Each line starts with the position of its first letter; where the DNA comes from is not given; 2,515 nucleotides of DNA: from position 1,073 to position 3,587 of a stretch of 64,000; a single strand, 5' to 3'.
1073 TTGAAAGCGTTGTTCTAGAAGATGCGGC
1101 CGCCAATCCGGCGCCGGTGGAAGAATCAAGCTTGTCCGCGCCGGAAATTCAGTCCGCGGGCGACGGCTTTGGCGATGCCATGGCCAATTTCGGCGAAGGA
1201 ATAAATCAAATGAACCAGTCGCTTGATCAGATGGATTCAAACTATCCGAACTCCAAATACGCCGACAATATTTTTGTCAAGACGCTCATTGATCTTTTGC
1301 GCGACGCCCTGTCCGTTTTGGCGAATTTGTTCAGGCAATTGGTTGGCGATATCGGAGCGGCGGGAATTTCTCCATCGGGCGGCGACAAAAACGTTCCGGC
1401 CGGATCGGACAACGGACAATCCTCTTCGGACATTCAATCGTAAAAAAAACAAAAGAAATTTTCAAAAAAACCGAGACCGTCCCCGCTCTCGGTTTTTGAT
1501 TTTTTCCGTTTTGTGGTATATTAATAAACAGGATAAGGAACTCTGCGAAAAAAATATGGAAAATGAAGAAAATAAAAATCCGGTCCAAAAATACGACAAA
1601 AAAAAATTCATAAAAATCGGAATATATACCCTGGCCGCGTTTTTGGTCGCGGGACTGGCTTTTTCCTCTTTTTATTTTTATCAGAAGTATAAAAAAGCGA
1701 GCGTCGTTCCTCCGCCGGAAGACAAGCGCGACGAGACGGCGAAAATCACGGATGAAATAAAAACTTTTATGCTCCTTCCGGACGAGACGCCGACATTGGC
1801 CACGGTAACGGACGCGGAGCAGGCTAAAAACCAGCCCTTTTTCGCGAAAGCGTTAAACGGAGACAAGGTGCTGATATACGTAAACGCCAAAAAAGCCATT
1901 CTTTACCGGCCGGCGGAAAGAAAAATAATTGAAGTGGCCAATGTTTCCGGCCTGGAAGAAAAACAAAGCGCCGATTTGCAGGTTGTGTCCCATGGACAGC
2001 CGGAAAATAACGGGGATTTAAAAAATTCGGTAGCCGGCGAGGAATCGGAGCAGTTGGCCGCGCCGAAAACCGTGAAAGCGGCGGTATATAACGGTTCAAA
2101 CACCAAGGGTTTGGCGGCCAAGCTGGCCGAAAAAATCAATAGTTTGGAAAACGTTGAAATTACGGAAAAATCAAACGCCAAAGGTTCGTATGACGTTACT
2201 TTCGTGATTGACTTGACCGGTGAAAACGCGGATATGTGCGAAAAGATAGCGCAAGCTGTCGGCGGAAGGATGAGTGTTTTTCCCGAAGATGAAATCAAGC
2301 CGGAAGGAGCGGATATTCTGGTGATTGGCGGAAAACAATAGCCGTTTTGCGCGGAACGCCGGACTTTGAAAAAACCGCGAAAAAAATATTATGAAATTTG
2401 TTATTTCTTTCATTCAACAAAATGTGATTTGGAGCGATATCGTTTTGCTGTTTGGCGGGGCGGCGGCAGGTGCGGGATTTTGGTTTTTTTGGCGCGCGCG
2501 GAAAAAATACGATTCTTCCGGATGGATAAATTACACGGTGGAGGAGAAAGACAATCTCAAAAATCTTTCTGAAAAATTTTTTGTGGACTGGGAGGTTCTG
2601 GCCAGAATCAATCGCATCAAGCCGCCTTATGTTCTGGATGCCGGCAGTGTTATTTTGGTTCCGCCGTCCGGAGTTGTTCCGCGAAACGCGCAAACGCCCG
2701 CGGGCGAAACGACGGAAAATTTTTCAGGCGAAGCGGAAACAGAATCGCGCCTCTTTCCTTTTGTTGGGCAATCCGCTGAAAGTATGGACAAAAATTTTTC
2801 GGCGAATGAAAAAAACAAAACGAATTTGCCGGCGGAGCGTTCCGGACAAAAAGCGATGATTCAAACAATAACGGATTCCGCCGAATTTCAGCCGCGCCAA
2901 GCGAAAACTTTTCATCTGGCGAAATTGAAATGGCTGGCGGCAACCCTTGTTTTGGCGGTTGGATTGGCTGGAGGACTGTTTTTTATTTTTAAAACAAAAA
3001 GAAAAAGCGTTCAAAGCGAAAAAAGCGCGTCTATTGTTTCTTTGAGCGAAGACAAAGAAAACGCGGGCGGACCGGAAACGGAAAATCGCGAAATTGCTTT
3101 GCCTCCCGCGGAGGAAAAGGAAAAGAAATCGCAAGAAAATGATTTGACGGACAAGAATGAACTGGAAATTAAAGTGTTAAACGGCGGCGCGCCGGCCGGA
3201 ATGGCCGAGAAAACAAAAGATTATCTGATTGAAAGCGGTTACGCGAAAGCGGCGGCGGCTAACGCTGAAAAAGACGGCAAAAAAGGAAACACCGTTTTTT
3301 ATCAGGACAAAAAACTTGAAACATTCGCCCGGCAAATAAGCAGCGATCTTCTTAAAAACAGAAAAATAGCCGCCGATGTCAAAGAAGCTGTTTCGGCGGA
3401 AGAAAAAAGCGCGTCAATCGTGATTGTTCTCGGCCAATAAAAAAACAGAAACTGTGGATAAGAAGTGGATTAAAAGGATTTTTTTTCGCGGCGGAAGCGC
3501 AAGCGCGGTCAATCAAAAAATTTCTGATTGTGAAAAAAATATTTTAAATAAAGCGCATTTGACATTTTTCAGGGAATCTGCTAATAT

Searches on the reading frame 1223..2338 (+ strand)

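Call 28: search_protein_families(library=pfam, proteins=[window:1223-2338:+])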
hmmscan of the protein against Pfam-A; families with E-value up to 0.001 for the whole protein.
window:1223-2338:+ (372 aa): 1 family
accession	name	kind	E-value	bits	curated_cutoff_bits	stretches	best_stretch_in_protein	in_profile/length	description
PF13399.11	LytR_C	-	8.8e-05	23.8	22.2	1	284-353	2-69/86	LytR cell envelope-related transcriptional attenuator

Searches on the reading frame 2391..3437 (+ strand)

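Call 28: search_protein_families(library=pfam, proteins=[window:2391-3437:+])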
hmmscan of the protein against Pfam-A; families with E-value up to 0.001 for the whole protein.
window:2391-3437:+ (349 aa): 2 families
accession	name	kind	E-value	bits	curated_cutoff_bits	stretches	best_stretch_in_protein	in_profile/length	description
PF13399.11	LytR_C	-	2.2e-09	38.6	22.2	1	258-349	2-84/86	LytR cell envelope-related transcriptional attenuator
PF01476.26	LysM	-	3.7e-07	30.4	20.9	1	48-91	1-43/43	LysM domain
